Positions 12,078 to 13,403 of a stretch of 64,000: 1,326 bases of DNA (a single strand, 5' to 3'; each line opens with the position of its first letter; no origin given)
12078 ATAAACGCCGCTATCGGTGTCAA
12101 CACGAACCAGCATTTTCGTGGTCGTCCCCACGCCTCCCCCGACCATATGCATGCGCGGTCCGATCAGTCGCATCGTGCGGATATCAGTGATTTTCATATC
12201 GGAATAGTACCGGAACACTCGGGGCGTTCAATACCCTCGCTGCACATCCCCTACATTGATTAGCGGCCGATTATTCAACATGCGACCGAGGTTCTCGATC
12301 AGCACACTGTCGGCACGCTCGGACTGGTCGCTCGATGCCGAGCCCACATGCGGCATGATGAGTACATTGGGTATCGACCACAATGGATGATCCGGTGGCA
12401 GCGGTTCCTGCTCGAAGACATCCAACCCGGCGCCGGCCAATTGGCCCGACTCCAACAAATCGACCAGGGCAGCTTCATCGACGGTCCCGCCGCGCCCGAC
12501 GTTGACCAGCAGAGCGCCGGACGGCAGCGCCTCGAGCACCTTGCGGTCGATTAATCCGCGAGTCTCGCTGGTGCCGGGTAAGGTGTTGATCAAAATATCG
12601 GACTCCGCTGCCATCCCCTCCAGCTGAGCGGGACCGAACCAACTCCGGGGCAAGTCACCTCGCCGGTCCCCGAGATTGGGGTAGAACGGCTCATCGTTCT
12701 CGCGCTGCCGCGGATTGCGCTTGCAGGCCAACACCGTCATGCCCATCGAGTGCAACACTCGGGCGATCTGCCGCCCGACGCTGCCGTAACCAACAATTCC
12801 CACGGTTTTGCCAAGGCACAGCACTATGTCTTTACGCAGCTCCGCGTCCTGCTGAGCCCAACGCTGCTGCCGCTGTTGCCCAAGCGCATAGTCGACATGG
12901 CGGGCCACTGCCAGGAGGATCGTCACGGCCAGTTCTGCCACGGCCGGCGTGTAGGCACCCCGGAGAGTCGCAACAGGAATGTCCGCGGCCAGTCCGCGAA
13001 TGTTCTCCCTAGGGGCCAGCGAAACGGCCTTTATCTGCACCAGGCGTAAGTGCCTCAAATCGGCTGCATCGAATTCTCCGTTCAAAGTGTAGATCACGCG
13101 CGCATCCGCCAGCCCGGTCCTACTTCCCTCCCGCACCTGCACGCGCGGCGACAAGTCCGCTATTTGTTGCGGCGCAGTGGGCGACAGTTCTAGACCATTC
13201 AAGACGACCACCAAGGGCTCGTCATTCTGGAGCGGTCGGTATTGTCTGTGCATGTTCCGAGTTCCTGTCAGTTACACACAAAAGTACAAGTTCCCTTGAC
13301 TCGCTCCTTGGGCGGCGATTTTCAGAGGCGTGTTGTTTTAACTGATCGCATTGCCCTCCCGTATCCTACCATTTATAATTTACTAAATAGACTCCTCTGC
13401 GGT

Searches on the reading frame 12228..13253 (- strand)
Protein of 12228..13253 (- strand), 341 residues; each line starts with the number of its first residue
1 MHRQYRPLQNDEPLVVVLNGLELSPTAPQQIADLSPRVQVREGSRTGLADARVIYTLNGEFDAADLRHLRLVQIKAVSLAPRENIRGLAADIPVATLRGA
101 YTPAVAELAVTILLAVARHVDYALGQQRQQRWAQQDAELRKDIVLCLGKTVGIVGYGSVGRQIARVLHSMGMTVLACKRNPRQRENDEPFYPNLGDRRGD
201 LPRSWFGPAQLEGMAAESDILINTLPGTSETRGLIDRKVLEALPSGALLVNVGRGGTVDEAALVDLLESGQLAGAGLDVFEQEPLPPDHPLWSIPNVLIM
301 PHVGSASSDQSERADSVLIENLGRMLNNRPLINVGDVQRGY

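Call 13: search_protein_families(library=pfam, proteins=[window:12228-13253:-], max_evalue=0.01)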
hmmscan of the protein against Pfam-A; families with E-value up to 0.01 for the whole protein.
window:12228-13253:- (341 aa): 7 families
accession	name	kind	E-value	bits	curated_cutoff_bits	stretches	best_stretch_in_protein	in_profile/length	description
PF02826.25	2-Hacid_dh_C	-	1.9e-52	177.7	25.1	1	111-304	2-178/178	D-isomer specific 2-hydroxyacid dehydrogenase, NAD binding domain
PF00670.27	AdoHcyase_NAD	-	0.00013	22.5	27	1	140-177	15-52/162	S-adenosyl-L-homocysteine hydrolase, NAD binding domain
PF01262.27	AlaDh_PNT_C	-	0.00044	20.2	23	1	150-259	30-137/214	Alanine dehydrogenase/PNT, C-terminal domain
PF03446.21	NAD_binding_2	-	0.00079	19.9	21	1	150-254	1-94/161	NAD binding domain of 6-phosphogluconate dehydrogenase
PF03807.23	F420_oxidored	-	0.0027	18.7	21.6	0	150-186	1-39/94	NADP oxidoreductase coenzyme F420-dependent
PF07991.19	KARI_N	-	0.0035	17.4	20.6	0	148-181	4-37/165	Acetohydroxy acid isomeroreductase, NADPH-binding domain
PF02737.24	3HCDH_N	-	0.0076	16.6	22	0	150-185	1-36/180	3-hydroxyacyl-CoA dehydrogenase, NAD binding domain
